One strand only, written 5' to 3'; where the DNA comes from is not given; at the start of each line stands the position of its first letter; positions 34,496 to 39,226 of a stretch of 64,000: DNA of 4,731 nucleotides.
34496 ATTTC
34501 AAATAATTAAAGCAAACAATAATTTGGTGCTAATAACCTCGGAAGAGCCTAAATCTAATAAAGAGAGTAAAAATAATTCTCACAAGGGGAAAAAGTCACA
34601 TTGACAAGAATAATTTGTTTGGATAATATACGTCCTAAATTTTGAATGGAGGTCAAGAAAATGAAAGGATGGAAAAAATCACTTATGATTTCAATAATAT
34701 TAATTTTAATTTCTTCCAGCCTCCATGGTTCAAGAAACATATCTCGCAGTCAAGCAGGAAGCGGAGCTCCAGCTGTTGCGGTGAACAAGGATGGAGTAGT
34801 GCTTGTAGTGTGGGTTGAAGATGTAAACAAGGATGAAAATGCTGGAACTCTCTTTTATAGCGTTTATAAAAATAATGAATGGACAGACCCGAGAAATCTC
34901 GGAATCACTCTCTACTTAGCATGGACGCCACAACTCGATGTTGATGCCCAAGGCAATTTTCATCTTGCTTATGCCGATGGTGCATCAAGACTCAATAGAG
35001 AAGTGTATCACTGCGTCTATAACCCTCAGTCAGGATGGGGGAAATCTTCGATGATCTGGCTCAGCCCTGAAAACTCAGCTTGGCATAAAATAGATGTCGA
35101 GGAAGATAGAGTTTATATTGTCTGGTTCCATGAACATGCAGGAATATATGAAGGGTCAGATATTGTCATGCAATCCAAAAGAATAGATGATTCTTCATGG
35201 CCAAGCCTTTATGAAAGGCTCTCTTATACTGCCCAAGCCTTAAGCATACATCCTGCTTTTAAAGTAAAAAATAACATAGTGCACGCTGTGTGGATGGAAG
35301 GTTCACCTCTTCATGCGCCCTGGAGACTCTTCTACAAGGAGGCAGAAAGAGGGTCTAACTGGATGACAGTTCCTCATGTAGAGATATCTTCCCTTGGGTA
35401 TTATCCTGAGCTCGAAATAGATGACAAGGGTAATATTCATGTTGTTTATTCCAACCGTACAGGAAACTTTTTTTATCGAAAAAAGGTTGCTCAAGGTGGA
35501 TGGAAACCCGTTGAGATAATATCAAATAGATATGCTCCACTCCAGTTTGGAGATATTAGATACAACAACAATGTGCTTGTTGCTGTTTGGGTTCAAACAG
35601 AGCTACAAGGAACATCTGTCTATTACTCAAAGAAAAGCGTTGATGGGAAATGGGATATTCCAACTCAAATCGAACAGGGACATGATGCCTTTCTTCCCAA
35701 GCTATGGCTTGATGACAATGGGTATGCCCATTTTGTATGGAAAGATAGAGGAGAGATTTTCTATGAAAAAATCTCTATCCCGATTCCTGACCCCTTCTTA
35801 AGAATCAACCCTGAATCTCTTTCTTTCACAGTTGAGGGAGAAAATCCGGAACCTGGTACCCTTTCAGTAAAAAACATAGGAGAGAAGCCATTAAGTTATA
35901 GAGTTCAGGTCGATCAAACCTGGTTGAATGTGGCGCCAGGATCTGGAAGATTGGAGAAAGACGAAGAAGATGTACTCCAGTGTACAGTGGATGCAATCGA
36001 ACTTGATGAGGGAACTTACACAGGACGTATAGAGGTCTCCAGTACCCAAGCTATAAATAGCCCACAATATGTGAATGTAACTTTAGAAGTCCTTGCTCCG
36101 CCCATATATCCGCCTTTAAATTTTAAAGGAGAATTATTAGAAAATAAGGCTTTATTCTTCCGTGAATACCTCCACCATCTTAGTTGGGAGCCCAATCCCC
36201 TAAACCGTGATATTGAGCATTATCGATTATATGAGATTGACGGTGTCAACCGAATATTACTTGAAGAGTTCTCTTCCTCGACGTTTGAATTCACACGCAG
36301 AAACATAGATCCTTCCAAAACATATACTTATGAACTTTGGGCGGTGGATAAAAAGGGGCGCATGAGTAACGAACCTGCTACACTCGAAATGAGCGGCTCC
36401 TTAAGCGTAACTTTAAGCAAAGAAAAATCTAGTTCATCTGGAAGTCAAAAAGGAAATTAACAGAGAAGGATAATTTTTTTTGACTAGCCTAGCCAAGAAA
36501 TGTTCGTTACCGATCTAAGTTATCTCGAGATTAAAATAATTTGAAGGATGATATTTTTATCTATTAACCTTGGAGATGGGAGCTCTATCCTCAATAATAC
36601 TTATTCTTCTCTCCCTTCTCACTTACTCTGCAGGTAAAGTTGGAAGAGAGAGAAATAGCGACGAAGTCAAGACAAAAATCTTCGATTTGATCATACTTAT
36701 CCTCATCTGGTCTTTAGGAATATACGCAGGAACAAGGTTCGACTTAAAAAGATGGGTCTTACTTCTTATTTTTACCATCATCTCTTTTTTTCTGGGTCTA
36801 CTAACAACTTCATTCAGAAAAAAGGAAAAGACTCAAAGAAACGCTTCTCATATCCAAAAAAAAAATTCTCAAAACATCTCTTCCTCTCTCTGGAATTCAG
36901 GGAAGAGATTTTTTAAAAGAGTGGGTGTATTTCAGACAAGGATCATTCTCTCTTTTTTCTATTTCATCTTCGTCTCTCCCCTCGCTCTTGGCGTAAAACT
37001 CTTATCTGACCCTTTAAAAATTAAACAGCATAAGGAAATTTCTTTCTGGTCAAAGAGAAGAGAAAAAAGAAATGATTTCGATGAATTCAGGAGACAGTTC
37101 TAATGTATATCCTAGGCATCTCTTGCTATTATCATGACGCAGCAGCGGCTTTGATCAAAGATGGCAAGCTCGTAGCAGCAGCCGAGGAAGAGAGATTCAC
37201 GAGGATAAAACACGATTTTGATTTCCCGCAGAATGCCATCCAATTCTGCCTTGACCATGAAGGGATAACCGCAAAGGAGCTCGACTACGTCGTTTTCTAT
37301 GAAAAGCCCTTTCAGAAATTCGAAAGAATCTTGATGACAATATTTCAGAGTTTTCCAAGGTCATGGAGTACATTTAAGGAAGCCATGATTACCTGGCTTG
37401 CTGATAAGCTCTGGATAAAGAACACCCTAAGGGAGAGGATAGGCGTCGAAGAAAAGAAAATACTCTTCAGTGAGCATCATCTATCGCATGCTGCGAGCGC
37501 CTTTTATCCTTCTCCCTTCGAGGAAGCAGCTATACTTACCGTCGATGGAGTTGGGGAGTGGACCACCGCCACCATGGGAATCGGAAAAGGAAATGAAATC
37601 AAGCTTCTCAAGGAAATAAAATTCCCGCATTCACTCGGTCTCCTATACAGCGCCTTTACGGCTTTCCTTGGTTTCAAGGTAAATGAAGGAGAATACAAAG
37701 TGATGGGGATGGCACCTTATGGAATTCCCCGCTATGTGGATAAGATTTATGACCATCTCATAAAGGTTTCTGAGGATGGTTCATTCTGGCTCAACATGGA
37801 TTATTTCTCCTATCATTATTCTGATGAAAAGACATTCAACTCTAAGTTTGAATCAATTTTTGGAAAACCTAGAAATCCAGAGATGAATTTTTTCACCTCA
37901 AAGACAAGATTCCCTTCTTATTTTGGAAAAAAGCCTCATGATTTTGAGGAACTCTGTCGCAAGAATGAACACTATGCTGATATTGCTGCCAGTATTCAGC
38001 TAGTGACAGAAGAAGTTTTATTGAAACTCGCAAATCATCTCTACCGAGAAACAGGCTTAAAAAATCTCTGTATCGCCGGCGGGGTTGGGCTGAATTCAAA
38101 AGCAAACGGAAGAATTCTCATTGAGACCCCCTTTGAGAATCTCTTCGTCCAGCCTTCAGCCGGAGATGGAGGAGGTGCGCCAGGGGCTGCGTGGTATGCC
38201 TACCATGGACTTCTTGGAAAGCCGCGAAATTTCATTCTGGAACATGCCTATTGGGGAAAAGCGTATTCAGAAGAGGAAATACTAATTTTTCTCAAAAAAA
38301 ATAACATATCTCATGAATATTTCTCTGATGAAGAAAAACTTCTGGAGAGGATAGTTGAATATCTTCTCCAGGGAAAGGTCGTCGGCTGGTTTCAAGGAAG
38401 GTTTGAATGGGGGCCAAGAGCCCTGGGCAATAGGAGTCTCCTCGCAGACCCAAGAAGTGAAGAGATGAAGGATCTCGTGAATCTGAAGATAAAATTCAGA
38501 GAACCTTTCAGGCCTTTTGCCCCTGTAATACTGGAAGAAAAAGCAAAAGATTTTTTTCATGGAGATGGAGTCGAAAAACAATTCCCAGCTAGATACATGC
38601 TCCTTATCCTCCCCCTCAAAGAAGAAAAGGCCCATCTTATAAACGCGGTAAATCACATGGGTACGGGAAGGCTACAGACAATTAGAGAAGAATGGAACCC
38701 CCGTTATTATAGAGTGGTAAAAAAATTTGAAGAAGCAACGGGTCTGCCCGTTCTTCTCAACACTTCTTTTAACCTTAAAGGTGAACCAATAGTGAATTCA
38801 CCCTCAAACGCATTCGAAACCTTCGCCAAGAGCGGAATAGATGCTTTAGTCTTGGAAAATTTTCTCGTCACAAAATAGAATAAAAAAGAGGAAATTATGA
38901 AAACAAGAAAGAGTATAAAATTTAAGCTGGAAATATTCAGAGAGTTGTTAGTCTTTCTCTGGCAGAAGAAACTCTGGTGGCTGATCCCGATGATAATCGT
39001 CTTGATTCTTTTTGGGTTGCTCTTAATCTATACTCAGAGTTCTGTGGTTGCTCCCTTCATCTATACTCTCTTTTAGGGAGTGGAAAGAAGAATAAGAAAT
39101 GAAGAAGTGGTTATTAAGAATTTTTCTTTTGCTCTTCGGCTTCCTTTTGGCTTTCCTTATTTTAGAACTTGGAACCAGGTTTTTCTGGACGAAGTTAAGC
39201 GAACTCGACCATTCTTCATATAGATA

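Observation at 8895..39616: About 30 kb envelope-decoration island with GT-C enzymes, Thr-type sulfatase-fold proteins and secreted propeller-BACON proteins, but no polysaccharide export or polymerisation genes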

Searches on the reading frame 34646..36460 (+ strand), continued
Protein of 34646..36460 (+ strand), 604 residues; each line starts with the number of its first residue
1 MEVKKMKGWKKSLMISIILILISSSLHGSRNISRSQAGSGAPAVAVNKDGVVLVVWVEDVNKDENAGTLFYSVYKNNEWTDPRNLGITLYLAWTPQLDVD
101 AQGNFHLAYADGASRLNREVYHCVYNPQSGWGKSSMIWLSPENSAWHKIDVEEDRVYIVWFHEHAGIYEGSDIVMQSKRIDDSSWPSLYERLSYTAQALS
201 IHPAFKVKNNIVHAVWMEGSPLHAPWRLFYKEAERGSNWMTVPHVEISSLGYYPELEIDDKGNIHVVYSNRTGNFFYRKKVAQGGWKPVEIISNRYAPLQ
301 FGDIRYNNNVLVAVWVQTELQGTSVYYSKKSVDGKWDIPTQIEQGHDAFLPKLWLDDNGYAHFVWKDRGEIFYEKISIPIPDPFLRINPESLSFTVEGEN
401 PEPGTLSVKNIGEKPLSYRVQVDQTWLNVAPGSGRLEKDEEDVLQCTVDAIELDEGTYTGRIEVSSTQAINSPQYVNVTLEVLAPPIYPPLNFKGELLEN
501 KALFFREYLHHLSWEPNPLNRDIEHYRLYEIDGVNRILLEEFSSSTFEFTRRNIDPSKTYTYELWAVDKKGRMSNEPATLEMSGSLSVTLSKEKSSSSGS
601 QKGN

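Call 57: find_encoding_contigs(protein=P0005, flank=10000, max_places=1)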
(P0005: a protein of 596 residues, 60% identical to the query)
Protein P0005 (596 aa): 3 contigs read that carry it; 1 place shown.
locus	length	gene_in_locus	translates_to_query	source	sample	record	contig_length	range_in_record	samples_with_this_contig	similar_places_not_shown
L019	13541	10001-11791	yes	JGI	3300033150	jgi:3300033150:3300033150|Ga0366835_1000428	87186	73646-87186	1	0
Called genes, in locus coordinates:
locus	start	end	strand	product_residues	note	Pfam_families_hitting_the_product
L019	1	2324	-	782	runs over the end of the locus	PF13491:FtsK_4TM, PF17854:FtsK_alpha, PF01580:FtsK_SpoIIIE, PF09397:FtsK_gamma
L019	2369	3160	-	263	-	PF00398:RrnaAD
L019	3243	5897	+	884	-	PF19190:BACON_2, PF22076:Cep192_D6 (faint), PF13004:BACON (faint)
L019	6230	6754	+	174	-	-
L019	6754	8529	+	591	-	PF02543:Carbam_trans_N, PF16861:Carbam_trans_C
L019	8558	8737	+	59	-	PF19451:DUF5989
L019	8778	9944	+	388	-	PF00657:Lipase_GDSL, PF13472:Lipase_GDSL_2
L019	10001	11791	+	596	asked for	PF15892:BNR_4 (faint), PF19190:BACON_2, PF22544:HYDIN_VesB_CFA65-like_Ig (weak)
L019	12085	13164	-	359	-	PF11741:AMIN, PF13505:OMP_b-brl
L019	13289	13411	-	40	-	-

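Call 71: search_protein_families(library=pfam, proteins=[L003:14608-16575:+, L003:3109-6027:-], max_evalue=1)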
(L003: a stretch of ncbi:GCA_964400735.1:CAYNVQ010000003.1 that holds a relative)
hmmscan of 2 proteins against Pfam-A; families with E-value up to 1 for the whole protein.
L003:14608-16575:+ (655 aa): 3 families
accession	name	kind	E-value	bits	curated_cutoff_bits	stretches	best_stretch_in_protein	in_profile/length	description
PF13231.12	PMT_2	-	7.4e-05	23.5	26.1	1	347-463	27-140/160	Dolichyl-phosphate-mannose-protein mannosyltransferase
PF11028.14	TMEM260-like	-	0.0041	17.3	24.2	1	415-458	135-178/179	Protein O-mannosyl-transferase TMEM260-like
PF14946.11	DUF4501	-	0.3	11.5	29.6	1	10-63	89-143/179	Domain of unknown function (DUF4501)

L003:3109-6027:- (972 aa): 1 family
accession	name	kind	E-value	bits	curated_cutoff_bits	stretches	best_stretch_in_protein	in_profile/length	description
PF13804.11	HERV-K_env_2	-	0.045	14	22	1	792-866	56-129/169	Retro-transcribing viruses envelope glycoprotein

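Call 79: search_protein_families(library=pfam, proteins=[L015:8399-10363:+, L015:10379-10927:+, L015:5823-7973:-, L013:7970-10291:+, L013:10221-10856:+, L013:10839-13226:-, L014:9152-10294:+, L014:10381-12684:+], max_evalue=0.001)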
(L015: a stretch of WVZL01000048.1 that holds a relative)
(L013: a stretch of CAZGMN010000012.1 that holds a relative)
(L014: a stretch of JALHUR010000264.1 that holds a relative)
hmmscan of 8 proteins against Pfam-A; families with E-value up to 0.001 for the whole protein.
L015:8399-10363:+ (654 aa): 2 families
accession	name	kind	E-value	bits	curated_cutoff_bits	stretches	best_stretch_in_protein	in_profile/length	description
PF18998.6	Flg_new_2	-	3.8e-10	40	23.6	1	488-557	1-71/73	Divergent InlB B-repeat domain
PF17164.10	DUF5122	-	3.8e-06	27.5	27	0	395-429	2-35/36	Domain of unknown function (DUF5122) beta-propeller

L015:10379-10927:+ (182 aa): 1 family
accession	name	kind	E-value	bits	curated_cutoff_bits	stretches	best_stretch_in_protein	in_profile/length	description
PF13505.12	OMP_b-brl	-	6.1e-07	30.2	28.7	1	43-182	42-175/175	Outer membrane protein beta-barrel domain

L015:5823-7973:- (716 aa): 5 families
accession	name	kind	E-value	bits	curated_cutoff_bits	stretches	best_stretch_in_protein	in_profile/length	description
PF02518.31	HATPase_c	-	8.1e-31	107.2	26.4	1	604-713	2-109/111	Histidine kinase-, DNA gyrase B-, and HSP90-like ATPase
PF00512.31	HisKA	-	4.6e-19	68.7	26.9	1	491-557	2-66/66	His Kinase A (phospho-acceptor) domain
PF14501.12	HATPase_c_5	-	7.6e-07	29.4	22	1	605-700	3-91/102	GHKL domain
PF13589.12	HATPase_c_3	-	0.00028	21.4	25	1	610-688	5-84/137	Histidine kinase-, DNA gyrase B-, and HSP90-like ATPase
PF13581.12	HATPase_c_2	-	0.00043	20.7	27.4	1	608-691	32-112/127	Histidine kinase-like ATPase domain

L013:7970-10291:+ (773 aa): 1 family
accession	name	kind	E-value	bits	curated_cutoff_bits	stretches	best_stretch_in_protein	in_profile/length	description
PF05547.17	Peptidase_M6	-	3.3e-06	27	22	0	316-355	222-263/294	Immune inhibitor A peptidase M6, catalytic domain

L013:10221-10856:+ (211 aa): 1 family
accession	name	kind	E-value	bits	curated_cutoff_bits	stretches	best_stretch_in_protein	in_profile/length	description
PF13505.12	OMP_b-brl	-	6.9e-07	30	28.7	1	35-209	3-175/175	Outer membrane protein beta-barrel domain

L013:10839-13226:- (795 aa): 8 families
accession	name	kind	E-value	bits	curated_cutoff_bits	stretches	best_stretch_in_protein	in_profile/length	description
PF02129.25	Peptidase_S15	-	2.4e-55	188.5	23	1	192-477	1-261/262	X-Pro dipeptidyl-peptidase (S15 family)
PF08530.16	PepX_C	-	2.1e-31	110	22.5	1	520-764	5-216/217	X-Pro dipeptidyl-peptidase C-terminal non-catalytic domain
PF00326.27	Peptidase_S9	-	1.8e-06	28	22.6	0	238-348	9-112/213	Prolyl oligopeptidase family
PF13424.12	TPR_12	-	3.8e-06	27.4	30.1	1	105-153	28-77/77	Tetratricopeptide repeat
PF07719.23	TPR_2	-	5.2e-05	23.5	27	1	122-153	2-33/34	Tetratricopeptide repeat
PF00515.34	TPR_1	-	6.5e-05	23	27.8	1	127-154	7-34/34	Tetratricopeptide repeat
PF13374.12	TPR_10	-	0.00038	20.8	27.5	0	121-153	2-34/42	Tetratricopeptide repeat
PF13181.12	TPR_8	-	0.00044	20.6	25.7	0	122-153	2-33/34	Tetratricopeptide repeat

L014:9152-10294:+ (380 aa): 3 families
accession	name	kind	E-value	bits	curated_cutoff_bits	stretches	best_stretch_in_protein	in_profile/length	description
PF18998.6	Flg_new_2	-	1.7e-11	44.3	23.6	1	218-283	6-72/73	Divergent InlB B-repeat domain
PF15902.12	Sortilin-Vps10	-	6.5e-09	35.5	33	1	4-93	22-113/446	Sortilin, neurotensin receptor 3,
PF02012.26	BNR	-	0.00026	21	27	0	80-90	1-11/12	BNR/Asp-box repeat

L014:10381-12684:+ (767 aa): 2 families
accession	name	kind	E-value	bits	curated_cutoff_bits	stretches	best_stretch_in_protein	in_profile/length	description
PF00884.28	Sulfatase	-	3.7e-16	59.8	25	1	239-566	22-299/301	Sulfatase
PF01663.27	Phosphodiest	-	5.5e-08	33.2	23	1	478-519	187-228/342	Type I phosphodiesterase / nucleotide pyrophosphatase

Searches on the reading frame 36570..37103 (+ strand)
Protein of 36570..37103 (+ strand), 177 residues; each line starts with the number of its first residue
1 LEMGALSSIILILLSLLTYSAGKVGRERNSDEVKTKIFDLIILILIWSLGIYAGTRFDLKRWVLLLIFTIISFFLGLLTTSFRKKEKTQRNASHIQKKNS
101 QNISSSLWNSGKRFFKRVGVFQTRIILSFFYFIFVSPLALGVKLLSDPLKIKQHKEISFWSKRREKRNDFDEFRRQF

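Call 4: search_protein_families(library=pfam, proteins=[window:36570-37103:+], max_evalue=0.01)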
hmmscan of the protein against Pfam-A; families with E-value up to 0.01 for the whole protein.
window:36570-37103:+ (177 aa): 1 family
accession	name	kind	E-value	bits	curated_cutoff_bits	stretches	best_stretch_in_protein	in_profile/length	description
PF11862.13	DUF3382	-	0.0038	17.9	28.9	1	42-104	14-80/97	Domain of unknown function (DUF3382)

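Call 15: search_protein_families(library=ncbifam, proteins=[window:36570-37103:+], max_evalue=0.001)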
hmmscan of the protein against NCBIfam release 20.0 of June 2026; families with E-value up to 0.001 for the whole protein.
window:36570-37103:+ (177 aa): 0 families

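Call 71: search_protein_families(library=pfam, proteins=[window:36570-37103:+], max_evalue=1)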
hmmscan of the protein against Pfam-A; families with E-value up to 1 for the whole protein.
window:36570-37103:+ (177 aa): 8 families
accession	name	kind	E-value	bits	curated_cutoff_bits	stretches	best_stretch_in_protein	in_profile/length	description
PF11862.13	DUF3382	-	0.0038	17.9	28.9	1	42-104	14-80/97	Domain of unknown function (DUF3382)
PF00060.32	Lig_chan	-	0.03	14.6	30.8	1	61-134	4-79/146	Ligand-gated ion channel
PF04932.20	Wzy_C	-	0.035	14.3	31.7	1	41-113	22-93/149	O-Antigen ligase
PF19388.4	DUF5963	-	0.057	14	23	1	11-85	9-83/83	Family of unknown function (DUF5963)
PF11694.13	DUF3290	-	0.059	13.7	31.3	1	30-96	15-82/144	Protein of unknown function (DUF3290)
PF06305.16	LapA_dom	-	0.07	13.5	28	1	55-101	13-62/64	Lipopolysaccharide assembly protein A domain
PF04277.18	OAD_gamma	-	0.17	13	27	0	67-100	17-50/76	Oxaloacetate decarboxylase, gamma chain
PF03626.19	COX4_pro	-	0.43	11.4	28.9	1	62-77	4-19/72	Prokaryotic Cytochrome C oxidase subunit IV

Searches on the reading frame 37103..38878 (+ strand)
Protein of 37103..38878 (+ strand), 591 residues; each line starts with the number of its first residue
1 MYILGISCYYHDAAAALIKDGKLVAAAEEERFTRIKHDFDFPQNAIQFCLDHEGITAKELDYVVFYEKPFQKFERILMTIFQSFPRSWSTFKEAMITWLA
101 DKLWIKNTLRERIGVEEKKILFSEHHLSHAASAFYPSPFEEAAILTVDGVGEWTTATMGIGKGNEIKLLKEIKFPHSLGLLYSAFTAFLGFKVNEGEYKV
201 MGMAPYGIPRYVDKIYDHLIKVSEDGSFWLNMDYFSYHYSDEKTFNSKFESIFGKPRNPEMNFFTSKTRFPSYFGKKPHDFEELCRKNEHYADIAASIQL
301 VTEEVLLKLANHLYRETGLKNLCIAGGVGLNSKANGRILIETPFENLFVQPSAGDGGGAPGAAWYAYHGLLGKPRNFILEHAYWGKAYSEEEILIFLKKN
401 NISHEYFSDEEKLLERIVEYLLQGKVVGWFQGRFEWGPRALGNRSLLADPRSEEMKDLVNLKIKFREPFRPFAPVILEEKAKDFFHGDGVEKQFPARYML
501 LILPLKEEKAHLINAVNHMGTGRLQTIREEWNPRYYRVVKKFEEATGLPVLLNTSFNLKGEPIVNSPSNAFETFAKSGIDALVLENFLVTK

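Call 4: search_protein_families(library=pfam, proteins=[window:37103-38878:+], max_evalue=0.01)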
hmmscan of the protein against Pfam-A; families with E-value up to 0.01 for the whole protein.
window:37103-38878:+ (591 aa): 3 families
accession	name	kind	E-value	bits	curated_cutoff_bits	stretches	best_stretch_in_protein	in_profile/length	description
PF02543.21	Carbam_trans_N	-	3.6e-90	303.3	24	1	3-363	2-345/346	Carbamoyltransferase N-terminus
PF16861.10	Carbam_trans_C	-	5.6e-66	221.7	27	1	419-591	2-170/170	Carbamoyltransferase C-terminus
PF00814.31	TsaD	-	0.0012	19.1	24.8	1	272-337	178-236/264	tRNA N6-adenosine threonylcarbamoyltransferase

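Call 15: search_protein_families(library=ncbifam, proteins=[window:37103-38878:+], max_evalue=0.001)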
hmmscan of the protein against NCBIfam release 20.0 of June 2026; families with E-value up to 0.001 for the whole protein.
window:37103-38878:+ (591 aa): 2 families
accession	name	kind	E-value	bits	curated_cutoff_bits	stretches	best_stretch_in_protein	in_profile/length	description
NF041651.1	nodul_NodU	equivalog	4.5e-44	151.2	1000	1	287-563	266-529/556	nodulation protein NodU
TIGR03723.1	T6A_TsaD_YgjD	equivalog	0.00017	20.8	296.1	1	286-333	227-274/314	tRNA (adenosine(37)-N6)-threonylcarbamoyltransferase complex transferase subunit TsaD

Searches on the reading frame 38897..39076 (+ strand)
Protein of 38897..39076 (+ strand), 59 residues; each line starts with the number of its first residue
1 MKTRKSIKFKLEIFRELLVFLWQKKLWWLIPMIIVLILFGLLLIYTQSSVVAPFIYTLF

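Call 71: search_protein_families(library=pfam, proteins=[window:38897-39076:+], max_evalue=1)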
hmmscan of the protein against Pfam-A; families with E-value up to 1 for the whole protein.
window:38897-39076:+ (59 aa): 2 families
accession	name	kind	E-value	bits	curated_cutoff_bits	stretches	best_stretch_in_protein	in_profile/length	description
PF19451.5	DUF5989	-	5.9e-20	71.5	27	1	12-59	2-49/49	Family of unknown function (DUF5989)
PF02706.20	Wzz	-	0.22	12.3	25.5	1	14-43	5-34/91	Chain length determinant protein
